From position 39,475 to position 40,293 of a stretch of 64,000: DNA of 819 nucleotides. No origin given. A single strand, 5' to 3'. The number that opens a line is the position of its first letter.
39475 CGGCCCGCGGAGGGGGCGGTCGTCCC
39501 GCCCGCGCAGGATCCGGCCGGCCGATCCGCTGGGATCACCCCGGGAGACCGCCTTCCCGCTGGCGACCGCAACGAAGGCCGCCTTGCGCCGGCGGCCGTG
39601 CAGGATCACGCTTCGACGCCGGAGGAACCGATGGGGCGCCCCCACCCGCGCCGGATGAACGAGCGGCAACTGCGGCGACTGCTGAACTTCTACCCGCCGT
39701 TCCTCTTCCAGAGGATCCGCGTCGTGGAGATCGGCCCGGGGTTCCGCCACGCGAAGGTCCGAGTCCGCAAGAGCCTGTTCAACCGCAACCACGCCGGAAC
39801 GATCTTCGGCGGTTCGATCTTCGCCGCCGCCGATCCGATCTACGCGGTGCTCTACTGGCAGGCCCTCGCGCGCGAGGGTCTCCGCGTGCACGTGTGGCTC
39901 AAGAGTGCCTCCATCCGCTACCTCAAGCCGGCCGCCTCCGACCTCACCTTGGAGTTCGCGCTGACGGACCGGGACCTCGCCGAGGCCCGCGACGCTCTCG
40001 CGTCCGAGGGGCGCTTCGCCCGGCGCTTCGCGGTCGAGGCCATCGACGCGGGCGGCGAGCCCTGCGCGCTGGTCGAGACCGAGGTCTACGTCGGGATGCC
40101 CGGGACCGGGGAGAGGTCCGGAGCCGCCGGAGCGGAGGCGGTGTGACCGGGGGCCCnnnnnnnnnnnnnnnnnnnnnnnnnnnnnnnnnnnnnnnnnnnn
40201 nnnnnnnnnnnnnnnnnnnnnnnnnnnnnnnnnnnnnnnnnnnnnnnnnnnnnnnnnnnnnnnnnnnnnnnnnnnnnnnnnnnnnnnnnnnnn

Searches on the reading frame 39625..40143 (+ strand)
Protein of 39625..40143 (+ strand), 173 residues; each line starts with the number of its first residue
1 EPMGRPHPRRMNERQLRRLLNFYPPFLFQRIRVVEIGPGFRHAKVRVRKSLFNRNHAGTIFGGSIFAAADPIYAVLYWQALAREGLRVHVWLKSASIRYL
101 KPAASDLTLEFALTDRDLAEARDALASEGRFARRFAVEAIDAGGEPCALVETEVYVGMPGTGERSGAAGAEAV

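Call 51: search_protein_families(library=pfam, proteins=[window:39625-40143:+], max_evalue=0.01)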
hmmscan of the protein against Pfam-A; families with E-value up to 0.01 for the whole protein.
window:39625-40143:+ (173 aa): 2 families
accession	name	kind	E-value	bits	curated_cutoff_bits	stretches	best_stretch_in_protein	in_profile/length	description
PF14539.12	DUF4442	-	3.1e-16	60.2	25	1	19-156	9-132/132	Domain of unknown function (DUF4442)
PF09500.16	YiiD_C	-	1.8e-08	34.9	27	1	52-143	38-130/144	Putative thioesterase (yiiD_Cterm)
